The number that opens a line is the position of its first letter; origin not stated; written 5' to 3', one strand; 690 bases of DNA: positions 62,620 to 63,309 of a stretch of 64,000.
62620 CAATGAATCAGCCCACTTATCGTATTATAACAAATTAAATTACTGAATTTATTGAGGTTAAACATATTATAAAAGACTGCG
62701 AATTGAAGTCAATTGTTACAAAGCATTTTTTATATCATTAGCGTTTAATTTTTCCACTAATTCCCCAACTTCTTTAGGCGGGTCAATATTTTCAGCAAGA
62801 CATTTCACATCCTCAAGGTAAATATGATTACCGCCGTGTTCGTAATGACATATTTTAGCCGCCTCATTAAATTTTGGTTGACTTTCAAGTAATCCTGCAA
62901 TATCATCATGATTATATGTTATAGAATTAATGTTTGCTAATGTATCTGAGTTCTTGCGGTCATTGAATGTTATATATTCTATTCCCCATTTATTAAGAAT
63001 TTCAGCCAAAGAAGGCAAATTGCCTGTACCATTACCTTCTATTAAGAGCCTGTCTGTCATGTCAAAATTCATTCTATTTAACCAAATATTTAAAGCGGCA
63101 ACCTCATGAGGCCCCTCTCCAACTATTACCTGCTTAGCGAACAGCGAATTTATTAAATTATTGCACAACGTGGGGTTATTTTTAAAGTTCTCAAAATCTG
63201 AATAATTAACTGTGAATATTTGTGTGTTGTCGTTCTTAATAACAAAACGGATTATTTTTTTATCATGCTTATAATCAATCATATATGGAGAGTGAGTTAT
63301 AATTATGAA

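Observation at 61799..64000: AT-rich island operon: OLD-type ATPase/TOPRIM, an 81-aa protein and a MazG-like fusion; candidate uncharacterised defence module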

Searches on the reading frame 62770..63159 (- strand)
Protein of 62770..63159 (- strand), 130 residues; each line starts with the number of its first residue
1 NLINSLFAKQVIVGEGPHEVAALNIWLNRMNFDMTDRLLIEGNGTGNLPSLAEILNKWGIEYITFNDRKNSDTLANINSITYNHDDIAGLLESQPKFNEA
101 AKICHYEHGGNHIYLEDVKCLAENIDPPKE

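Call 60: search_solved_structures(query=A4, max_evalue=1, show_alignments=3)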
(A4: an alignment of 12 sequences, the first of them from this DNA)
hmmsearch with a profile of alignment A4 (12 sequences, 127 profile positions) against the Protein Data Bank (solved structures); distinct sequences matched with E-value up to 1: 20.
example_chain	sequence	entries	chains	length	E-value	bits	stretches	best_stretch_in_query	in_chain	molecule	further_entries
6p74_A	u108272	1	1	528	1e-11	48.4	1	4-76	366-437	Putative ATP-dependent endonuclease of the OLD family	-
8sm3_A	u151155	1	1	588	3.8e-10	43.3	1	3-81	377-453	Endonuclease GajA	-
8wy4_A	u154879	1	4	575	4.3e-10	43.1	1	3-81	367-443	Endonuclease GajA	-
8jq9_B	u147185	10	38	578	4.5e-10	43.1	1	3-81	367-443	Endonuclease GajA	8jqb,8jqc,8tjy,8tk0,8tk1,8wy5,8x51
8u7i_A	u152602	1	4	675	5.5e-10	42.8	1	3-80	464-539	Endonuclease GajA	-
8j4t_A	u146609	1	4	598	8.7e-10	42.1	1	3-81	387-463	Endonuclease GajA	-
6njv_A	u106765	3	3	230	1.7e-09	41.2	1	4-75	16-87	Xcc_CTR_I | Xcc_ctr_pt | Xcc_ctr_Hg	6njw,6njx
6nk8_A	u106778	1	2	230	2.5e-07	34.2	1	4-75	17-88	Class 2 OLD family nuclease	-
1t6t_1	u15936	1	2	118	0.077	16.4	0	10-29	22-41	putative protein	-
3drn_A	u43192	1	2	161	0.17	15.4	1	33-73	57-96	Peroxiredoxin, bacterioferritin comigratory protein homolog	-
23or_B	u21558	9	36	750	0.18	15.2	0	3-29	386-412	Retron Eco8 OLD nuclease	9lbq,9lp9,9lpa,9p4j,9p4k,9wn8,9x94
9iwu_A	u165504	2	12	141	0.19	15.2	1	44-118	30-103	CTB10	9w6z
9vmc_A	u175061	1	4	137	0.29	14.6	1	44-117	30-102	CTB10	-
9ir1_A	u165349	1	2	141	0.29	14.6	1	44-116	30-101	CTB10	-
1vrg_A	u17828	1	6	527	0.39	14.2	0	42-74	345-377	propionyl-CoA carboxylase, beta subunit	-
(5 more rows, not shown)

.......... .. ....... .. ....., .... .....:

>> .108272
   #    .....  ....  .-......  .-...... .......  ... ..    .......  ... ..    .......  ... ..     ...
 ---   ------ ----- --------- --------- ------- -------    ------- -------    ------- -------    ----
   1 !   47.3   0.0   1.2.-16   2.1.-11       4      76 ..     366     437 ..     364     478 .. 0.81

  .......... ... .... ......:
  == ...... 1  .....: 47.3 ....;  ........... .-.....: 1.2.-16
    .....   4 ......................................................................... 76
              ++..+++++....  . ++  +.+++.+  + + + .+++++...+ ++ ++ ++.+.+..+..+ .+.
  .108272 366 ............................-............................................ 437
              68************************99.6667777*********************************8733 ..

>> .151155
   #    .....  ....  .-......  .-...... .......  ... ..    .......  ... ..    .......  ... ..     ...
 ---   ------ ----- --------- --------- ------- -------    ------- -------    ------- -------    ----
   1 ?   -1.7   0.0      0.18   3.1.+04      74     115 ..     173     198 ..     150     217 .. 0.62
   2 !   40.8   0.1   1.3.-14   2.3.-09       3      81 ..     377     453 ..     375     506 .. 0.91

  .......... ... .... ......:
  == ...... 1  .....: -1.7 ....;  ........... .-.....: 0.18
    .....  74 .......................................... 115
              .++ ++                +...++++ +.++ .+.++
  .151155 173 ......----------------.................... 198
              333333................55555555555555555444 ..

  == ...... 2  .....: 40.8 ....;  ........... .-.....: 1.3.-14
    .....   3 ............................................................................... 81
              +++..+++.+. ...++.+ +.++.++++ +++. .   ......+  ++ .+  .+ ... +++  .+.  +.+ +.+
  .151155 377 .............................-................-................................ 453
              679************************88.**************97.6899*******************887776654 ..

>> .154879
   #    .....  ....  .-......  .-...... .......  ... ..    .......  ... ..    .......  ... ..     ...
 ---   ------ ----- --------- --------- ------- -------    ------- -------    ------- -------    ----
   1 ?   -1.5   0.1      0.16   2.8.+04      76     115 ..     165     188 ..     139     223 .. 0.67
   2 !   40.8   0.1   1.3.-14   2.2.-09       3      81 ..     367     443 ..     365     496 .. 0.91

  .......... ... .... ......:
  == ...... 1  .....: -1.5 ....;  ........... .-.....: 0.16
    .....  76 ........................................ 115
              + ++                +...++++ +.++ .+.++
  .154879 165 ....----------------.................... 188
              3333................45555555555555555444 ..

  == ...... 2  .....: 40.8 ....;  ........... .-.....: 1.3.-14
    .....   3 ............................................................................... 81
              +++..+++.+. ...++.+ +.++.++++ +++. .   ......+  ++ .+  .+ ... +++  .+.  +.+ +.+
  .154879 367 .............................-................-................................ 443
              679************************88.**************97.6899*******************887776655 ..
